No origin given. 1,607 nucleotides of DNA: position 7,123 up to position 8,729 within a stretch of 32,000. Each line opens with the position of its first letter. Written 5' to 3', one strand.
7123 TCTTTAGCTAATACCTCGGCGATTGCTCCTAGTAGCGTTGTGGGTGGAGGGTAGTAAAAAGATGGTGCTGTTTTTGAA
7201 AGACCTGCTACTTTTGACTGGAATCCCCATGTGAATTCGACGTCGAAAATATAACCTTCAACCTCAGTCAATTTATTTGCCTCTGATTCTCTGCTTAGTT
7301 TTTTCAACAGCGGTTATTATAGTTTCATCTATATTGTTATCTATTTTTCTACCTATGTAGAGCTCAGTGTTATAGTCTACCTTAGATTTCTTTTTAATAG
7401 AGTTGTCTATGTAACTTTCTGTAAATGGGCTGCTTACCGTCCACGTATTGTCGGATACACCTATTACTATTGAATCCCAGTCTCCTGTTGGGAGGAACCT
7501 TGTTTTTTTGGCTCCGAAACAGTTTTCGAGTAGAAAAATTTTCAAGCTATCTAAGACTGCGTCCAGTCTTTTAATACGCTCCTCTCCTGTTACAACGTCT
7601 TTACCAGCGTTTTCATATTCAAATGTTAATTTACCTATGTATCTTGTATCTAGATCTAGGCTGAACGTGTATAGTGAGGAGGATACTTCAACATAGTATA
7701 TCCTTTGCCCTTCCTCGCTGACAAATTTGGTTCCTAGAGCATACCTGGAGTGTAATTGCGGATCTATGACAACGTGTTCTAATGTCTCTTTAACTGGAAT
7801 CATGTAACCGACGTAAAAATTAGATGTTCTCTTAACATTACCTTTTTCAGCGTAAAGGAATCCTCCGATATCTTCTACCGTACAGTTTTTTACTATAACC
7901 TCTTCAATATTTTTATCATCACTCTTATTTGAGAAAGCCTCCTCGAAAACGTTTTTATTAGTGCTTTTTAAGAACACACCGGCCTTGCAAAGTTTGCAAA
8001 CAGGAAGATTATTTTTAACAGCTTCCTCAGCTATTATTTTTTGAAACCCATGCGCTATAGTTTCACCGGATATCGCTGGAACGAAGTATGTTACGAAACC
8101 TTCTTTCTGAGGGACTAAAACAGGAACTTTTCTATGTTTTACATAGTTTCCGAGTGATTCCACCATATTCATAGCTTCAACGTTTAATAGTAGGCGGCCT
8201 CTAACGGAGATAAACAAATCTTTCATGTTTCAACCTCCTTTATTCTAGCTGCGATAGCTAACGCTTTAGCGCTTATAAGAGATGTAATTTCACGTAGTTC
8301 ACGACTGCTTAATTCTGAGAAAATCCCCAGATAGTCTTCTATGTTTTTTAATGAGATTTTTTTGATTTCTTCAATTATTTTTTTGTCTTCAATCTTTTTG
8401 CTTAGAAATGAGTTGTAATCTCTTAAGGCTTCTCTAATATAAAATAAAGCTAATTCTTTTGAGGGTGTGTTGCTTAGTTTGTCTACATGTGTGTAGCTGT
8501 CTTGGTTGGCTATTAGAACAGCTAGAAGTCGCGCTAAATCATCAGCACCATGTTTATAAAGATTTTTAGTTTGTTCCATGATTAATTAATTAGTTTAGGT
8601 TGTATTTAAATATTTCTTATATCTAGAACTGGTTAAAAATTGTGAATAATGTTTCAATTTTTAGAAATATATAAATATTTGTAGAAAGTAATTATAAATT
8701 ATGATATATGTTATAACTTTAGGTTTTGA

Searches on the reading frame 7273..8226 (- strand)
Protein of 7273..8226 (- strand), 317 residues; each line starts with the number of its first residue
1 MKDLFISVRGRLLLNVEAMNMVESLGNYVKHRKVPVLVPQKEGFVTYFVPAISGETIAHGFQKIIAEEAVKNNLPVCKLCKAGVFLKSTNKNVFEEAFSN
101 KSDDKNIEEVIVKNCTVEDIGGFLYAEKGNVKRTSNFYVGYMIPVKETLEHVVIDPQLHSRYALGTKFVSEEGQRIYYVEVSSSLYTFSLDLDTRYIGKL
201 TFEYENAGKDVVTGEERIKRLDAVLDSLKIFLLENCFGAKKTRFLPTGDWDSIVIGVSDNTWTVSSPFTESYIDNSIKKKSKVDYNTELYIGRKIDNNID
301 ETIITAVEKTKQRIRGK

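Call 43: search_protein_families(library=pfam, proteins=[window:7273-8226:-], max_evalue=0.001)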
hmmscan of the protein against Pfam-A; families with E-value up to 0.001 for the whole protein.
window:7273-8226:- (317 aa): 1 family
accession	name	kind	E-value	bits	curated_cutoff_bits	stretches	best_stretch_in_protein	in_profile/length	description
PF01905.21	DevR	-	1.7e-80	270.4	23.8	1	8-276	1-269/270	CRISPR-associated negative auto-regulator DevR/Csa2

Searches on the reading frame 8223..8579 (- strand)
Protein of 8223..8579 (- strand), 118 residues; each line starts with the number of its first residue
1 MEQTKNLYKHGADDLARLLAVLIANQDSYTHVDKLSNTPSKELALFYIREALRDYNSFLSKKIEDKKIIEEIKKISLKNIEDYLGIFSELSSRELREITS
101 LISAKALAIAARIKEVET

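Call 43: search_protein_families(library=pfam, proteins=[window:8223-8579:-], max_evalue=0.001)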
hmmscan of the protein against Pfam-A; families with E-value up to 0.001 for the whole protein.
window:8223-8579:- (118 aa): 1 family
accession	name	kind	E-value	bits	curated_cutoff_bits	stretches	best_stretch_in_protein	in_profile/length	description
PF09702.15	Cas_Csa5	-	0.00017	22.4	23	1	18-104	1-86/101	CRISPR-associated protein (Cas_Csa5)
